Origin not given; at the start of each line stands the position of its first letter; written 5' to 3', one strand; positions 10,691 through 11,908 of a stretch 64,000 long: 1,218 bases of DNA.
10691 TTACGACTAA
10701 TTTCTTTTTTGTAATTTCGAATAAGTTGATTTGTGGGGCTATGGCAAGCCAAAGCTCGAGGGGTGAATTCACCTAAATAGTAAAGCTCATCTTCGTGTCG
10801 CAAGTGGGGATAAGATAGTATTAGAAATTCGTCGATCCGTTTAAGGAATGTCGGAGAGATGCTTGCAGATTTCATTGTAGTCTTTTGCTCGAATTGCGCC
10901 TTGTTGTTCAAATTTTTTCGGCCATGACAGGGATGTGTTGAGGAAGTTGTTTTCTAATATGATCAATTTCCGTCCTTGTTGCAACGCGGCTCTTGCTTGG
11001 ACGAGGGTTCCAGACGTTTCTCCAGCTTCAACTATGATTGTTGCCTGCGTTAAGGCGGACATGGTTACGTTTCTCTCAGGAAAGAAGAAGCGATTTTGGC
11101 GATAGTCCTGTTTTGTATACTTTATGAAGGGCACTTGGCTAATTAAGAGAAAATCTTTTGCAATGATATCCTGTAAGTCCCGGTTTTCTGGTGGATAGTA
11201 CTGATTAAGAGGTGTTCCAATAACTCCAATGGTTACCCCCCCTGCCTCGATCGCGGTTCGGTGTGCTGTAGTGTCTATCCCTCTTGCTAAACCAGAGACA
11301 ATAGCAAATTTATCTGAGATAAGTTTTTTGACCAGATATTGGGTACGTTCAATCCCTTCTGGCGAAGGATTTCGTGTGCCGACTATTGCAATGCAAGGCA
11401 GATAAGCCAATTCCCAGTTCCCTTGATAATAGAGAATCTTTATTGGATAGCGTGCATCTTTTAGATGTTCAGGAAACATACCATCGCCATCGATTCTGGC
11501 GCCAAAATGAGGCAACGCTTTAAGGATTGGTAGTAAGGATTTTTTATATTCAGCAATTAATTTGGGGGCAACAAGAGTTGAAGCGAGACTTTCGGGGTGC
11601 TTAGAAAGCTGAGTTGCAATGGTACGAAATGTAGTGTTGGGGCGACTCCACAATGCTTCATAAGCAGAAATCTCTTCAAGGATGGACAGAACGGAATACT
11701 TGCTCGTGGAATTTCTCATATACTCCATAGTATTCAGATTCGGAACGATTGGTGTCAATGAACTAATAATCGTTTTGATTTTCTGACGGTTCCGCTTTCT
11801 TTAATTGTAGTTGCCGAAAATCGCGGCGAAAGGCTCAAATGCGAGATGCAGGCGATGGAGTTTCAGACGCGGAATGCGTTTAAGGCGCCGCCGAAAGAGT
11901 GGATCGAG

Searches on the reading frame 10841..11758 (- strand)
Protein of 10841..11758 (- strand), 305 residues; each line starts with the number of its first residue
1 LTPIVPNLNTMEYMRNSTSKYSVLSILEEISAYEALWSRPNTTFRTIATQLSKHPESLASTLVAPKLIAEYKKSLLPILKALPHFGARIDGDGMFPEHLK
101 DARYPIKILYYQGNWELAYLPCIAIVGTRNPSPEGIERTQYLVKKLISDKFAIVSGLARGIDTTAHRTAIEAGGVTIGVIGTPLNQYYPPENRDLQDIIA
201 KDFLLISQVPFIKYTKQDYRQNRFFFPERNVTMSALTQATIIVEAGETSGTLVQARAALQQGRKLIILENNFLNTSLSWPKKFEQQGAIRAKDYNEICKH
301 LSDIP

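Call 4: search_protein_families(library=pfam, proteins=[window:10841-11758:-], max_evalue=1)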
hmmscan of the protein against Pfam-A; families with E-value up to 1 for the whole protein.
window:10841-11758:- (305 aa): 2 families
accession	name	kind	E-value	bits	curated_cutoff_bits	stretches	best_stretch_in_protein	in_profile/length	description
PF02481.21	DNA_processg_A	-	2.9e-55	187.2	29.6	1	91-289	13-208/212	DNA recombination-mediator protein A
PF18306.6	LDcluster4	-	7.8e-08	32.5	26.3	2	123-180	4-62/151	SLOG cluster4 family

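Call 5: search_protein_families(library=padloc, proteins=[window:10841-11758:-], max_evalue=1)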
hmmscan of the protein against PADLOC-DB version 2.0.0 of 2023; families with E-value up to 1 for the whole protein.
window:10841-11758:- (305 aa): 3 families
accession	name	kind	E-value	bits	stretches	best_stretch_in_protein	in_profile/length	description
PDLC03961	ShosA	-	8.5e-91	302.4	1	11-302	5-294/303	-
PDLC03927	PsyrA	-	8.4e-26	89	1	104-267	116-272/398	-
PDLC02997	ShosA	-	1.9e-22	78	1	91-265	101-270/327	-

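Call 6: search_protein_families(library=ncbifam, proteins=[window:10841-11758:-], max_evalue=1)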
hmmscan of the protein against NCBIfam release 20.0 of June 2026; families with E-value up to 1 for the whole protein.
window:10841-11758:- (305 aa): 3 families
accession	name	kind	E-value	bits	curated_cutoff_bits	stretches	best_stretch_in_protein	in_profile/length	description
TIGR00732.1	dprA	equivalog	2.3e-45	154.5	191.15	1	92-300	16-219/220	DNA-processing protein DprA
NF008007.0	PRK10736.1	equivalog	6e-36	124.4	495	1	92-302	79-284/374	DNA-protecting protein DprA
TIGR00725.1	TIGR00725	hypoth_equivalog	9e-05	22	106.9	1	123-180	4-61/159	TIGR00725 family protein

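Call 18: search_solved_structures(query=window:10841-11758:-, max_evalue=0.001, show_alignments=2)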
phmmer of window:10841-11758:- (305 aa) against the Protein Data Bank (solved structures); distinct sequences matched with E-value up to 0.001: 7.
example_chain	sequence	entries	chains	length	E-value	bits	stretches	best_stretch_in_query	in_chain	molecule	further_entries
3uqz_A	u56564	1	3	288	3.4e-30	108.5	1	92-275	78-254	DNA processing protein DprA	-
8zva_A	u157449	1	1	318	6.2e-21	78.1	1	90-265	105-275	DNA processing protein DprA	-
9vzo_A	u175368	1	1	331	6.8e-21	78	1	90-265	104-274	DprA-like antitoxin protein ShosA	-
3maj_A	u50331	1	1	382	5.6e-19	71.7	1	120-297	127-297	DNA processing chain A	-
4ljr_A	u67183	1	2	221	2.8e-12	49.7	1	102-276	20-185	DNA processing chain A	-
4ljk_A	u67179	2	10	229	3e-12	49.6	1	102-276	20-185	DNA processing chain A (DprA)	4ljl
5mll_A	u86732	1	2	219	3.1e-12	49.6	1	102-276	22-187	DNA processing chain A (DprA)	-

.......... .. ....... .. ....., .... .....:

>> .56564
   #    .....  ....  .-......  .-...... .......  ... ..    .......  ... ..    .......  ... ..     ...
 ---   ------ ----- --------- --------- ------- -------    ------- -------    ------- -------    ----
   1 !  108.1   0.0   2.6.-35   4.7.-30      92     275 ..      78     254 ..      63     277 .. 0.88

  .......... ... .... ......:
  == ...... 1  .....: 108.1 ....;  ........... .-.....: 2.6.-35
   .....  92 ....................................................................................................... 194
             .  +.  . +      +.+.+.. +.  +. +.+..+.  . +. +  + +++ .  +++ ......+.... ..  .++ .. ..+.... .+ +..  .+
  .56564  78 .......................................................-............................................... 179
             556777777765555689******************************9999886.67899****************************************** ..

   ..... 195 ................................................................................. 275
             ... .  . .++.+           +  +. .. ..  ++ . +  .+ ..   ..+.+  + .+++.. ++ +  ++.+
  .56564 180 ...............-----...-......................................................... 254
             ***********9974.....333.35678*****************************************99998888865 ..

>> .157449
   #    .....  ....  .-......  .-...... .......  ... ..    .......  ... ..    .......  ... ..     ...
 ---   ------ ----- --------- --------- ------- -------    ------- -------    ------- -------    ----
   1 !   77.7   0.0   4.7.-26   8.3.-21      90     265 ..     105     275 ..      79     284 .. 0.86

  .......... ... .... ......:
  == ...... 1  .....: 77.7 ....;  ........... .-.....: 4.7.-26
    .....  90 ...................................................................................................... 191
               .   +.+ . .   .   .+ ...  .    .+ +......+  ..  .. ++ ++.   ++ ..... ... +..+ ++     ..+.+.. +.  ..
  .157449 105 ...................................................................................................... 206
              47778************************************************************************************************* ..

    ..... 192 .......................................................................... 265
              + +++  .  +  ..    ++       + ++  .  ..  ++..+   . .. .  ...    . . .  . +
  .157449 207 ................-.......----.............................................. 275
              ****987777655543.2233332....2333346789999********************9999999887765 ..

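Call 19: find_encoding_contigs(protein=window:10841-11758:-, flank=10000, max_places=6)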
Protein window:10841-11758:- (305 aa): no gene with exactly this product is on record in the collection.

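Call 20: find_homologous_proteins(query=window:10841-11758:-, max_evalue=1e-10)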
Query window:10841-11758:- (305 aa): 7086 proteins with E <= 1e-10 among 8000 candidates; the best 120 are listed.
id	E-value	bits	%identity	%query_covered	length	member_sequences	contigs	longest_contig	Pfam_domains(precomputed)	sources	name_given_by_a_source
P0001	3.4e-193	658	100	97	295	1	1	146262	PF02481.22,PF18306.7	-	-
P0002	6.2e-154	529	82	93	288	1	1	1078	PF02481.22,PF18306.7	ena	-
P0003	1.3e-152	525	78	94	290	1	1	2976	PF02481.22,PF18306.7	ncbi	-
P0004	3.6e-149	514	80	93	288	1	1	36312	PF02481.22,PF18306.7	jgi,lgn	jgi:DNA processing protein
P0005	2.0e-145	502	77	92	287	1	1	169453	PF02481.22,PF18306.7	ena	-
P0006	1.4e-144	499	77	92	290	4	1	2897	PF02481.22,PF18306.7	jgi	jgi:DNA processing protein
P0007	4.6e-143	494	77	91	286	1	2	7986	PF02481.22,PF18306.7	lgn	-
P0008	8.8e-143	493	78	93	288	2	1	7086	PF02481.22,PF18306.7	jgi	jgi:DNA processing protein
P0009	1.6e-140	485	77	92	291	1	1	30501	PF02481.22,PF18306.7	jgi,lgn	-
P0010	8.2e-140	483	75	92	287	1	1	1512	PF02481.22,PF18306.7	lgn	-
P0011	1.3e-138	479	74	93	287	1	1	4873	PF02481.22,PF18306.7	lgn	-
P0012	2.8e-138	478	74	93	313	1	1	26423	PF02481.22,PF18306.7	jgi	jgi:DNA processing protein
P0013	1.9e-137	475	74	93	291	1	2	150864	PF02481.22,PF18306.7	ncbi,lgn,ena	-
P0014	3.8e-135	468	73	92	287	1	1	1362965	PF02481.22,PF18306.7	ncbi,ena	-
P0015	1.4e-134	466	71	92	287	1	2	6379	PF02481.22,PF18306.7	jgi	jgi:DNA processing protein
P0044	1.4e-122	427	67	94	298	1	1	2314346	PF02481.22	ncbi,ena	-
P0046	9.6e-122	424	67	93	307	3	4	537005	PF02481.22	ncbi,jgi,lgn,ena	ncbi:MAG: DNA-processing protein DprA [Rhabdochlamydiaceae bacterium]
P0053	1.3e-118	414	68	91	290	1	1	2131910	PF02481.22,PF18306.7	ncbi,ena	-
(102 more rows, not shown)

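Call 21: find_encoding_contigs(protein=P0001, flank=10000, max_places=3)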
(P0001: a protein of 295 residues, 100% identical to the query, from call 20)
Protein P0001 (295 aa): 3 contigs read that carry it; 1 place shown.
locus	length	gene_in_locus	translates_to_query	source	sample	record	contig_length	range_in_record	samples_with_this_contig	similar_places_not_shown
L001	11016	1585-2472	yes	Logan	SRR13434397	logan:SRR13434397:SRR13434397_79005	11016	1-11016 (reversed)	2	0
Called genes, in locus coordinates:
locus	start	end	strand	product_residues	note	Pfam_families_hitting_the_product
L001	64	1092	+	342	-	PF02912:Phe_tRNA-synt_N, PF01409:tRNA-synt_2d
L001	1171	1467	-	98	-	-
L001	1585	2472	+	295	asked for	PF02481:DNA_processg_A, PF18306:LDcluster4 (faint)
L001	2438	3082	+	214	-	-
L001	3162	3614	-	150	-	PF02675:AdoMet_dc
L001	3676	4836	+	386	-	PF02811:PHP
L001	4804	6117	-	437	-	-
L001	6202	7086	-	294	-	-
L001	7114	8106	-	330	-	PF01384:PHO4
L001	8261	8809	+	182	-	PF00160:Pro_isomerase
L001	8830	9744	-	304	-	PF01435:Peptidase_M48 (weak)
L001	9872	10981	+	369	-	-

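Call 22: find_encoding_contigs(protein=P0005, flank=8000, max_places=2)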
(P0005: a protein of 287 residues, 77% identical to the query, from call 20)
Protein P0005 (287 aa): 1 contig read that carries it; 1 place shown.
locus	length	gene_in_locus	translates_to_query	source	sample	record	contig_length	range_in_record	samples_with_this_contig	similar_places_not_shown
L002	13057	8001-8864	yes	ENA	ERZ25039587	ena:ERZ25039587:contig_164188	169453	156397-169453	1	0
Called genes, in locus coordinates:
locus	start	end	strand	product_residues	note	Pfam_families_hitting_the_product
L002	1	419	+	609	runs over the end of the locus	PF16177:ACAS_N, PF00501:AMP-binding, PF13193:AMP-binding_C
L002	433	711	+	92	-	-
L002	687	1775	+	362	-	-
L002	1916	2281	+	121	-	-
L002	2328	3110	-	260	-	-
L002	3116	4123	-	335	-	PF04321:RmlD_sub_bind, PF01073:3Beta_HSD, PF01370:Epimerase, PF02719:Polysacc_synt_2, PF07993:NAD_binding_4, PF13460:NAD_binding_10 (weak), PF16363:GDP_Man_Dehyd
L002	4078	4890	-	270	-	PF01073:3Beta_HSD, PF01370:Epimerase, PF04321:RmlD_sub_bind, PF02719:Polysacc_synt_2, PF16363:GDP_Man_Dehyd, PF07993:NAD_binding_4 (weak)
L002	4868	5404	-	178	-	PF00908:dTDP_sugar_isom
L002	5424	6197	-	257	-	PF02578:Cu-oxidase_4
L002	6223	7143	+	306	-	PF00892:EamA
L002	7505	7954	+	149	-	PF02675:AdoMet_dc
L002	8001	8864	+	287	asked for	PF02481:DNA_processg_A, PF18306:LDcluster4 (faint)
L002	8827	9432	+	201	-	-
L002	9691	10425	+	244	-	PF01128:IspD, PF12804:NTP_transf_3 (weak)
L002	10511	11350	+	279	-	-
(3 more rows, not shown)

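Call 23: find_encoding_contigs(protein=P0014, flank=8000, max_places=2)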
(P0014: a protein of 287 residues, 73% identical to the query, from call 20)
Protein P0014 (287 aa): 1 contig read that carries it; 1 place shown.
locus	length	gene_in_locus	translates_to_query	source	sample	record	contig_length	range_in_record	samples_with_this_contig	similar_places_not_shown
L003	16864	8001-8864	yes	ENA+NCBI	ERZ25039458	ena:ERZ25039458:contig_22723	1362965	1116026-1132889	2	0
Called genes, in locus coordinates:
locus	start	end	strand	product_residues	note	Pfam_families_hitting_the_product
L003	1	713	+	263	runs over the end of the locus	-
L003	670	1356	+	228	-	-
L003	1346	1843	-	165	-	-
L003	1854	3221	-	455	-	PF00324:AA_permease, PF13520:AA_permease_2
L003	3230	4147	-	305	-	PF02899:Phage_int_SAM_1, PF13102:Phage_int_SAM_5 (weak), PF13495:Phage_int_SAM_4, PF00589:Phage_integrase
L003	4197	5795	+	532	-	PF00005:ABC_tran, PF02463:SMC_N (faint), PF13555:AAA_29 (faint), PF13304:AAA_21 (faint), PF12848:ABC_tran_Xtn, PF00005:ABC_tran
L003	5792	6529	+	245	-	PF00588:SpoU_methylase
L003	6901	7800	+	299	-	-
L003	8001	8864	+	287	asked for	PF02481:DNA_processg_A, PF18306:LDcluster4 (faint)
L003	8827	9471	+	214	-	-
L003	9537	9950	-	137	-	PF00581:Rhodanese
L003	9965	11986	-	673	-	PF02129:Peptidase_S15 (faint), PF26549:Tricorn_N (faint), PF07676:PD40 (faint), PF20434:BD-FAE, PF00326:Peptidase_S9, PF01738:DLH, PF07859:Abhydrolase_3 (weak)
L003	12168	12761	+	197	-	PF00440:TetR_N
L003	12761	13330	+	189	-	PF00583:Acetyltransf_1, PF13673:Acetyltransf_10 (weak)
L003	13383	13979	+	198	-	PF00881:Nitroreductase, PF14512:TM1586_NiRdase (faint)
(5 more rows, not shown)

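Call 24: find_encoding_contigs(protein=P0044, flank=8000, max_places=2)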
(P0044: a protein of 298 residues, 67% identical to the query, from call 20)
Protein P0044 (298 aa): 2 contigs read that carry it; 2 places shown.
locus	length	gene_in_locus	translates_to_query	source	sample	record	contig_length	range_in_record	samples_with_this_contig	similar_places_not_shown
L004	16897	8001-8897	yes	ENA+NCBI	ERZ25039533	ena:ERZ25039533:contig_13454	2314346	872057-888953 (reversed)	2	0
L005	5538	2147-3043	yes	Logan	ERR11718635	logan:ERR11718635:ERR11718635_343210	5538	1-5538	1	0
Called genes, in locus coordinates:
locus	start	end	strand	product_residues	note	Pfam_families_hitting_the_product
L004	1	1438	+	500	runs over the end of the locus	PF00890:FAD_binding_2, PF02910:Succ_DH_flav_C (faint)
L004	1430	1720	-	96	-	-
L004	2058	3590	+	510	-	PF03129:HGTP_anticodon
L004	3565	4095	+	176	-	PF05198:IF3_N, PF00707:IF3_C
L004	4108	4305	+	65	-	PF01632:Ribosomal_L35p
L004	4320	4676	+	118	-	PF00453:Ribosomal_L20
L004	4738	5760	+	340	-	PF02912:Phe_tRNA-synt_N, PF01409:tRNA-synt_2d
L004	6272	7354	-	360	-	-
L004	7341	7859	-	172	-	PF14280:DUF4365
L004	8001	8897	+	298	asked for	PF02481:DNA_processg_A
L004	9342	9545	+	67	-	PF13443:HTH_26 (weak), PF13560:HTH_31, PF12844:HTH_19, PF01381:HTH_3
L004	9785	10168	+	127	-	PF13744:HTH_37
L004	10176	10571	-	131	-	-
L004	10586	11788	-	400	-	PF03069:FmdA_AmdA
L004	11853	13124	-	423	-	PF04966:OprB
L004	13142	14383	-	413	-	PF05345:He_PIG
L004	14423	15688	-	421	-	PF05345:He_PIG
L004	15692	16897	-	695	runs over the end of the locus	PF11924:IAT_beta, PF13229:Beta_helix (weak), PF05048:NosD (weak)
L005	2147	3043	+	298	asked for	PF02481:DNA_processg_A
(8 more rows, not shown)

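Call 32: find_encoding_contigs(protein=P0053, flank=8000, max_places=2)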
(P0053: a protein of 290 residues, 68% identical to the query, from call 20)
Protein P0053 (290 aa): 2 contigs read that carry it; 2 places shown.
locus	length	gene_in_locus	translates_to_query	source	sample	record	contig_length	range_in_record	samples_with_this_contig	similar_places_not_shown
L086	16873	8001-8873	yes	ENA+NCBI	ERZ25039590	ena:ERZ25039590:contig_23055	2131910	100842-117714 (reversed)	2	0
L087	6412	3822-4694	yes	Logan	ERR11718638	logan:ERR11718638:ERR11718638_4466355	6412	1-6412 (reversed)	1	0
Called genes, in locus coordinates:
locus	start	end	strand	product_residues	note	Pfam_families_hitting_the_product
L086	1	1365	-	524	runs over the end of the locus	PF00005:ABC_tran, PF02463:SMC_N (faint), PF13476:AAA_23 (faint), PF13555:AAA_29 (faint), PF00006:ATP-synt_ab (faint), PF13304:AAA_21 (faint), PF12848:ABC_tran_Xtn, PF00005:ABC_tran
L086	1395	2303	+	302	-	PF02899:Phage_int_SAM_1, PF13102:Phage_int_SAM_5 (weak), PF13495:Phage_int_SAM_4, PF22823:MrpR_C_cat (faint), PF00589:Phage_integrase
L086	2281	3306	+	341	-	PF05150:Legionella_OMP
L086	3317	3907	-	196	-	PF00300:His_Phos_1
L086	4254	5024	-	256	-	PF24481:CT398_CC, PF02591:Zn_ribbon_9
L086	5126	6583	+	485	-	PF00464:SHMT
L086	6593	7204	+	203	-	PF25145:NfeD1b_N (faint), PF00574:CLP_protease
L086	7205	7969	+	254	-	PF01678:DAP_epimerase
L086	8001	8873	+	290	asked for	PF02481:DNA_processg_A, PF18306:LDcluster4 (faint)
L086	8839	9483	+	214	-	-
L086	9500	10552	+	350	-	PF28396:SepQ_C (weak), PF01052:FliMN_C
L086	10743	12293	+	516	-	PF00069:Pkinase, PF07714:PK_Tyr_Ser-Thr, PF03109:ABC1, PF06293:Kdo (weak), PF01163:RIO1 (faint), PF14531:Kinase-like (weak), PF01636:APH (weak), PF07228:SpoIIE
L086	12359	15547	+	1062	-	PF21305:type_II_gspD_N0, PF03958:Secretin_N (weak), PF00263:Secretin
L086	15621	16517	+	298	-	-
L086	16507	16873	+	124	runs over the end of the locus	PF01809:YidD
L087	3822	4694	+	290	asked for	PF02481:DNA_processg_A, PF18306:LDcluster4 (faint)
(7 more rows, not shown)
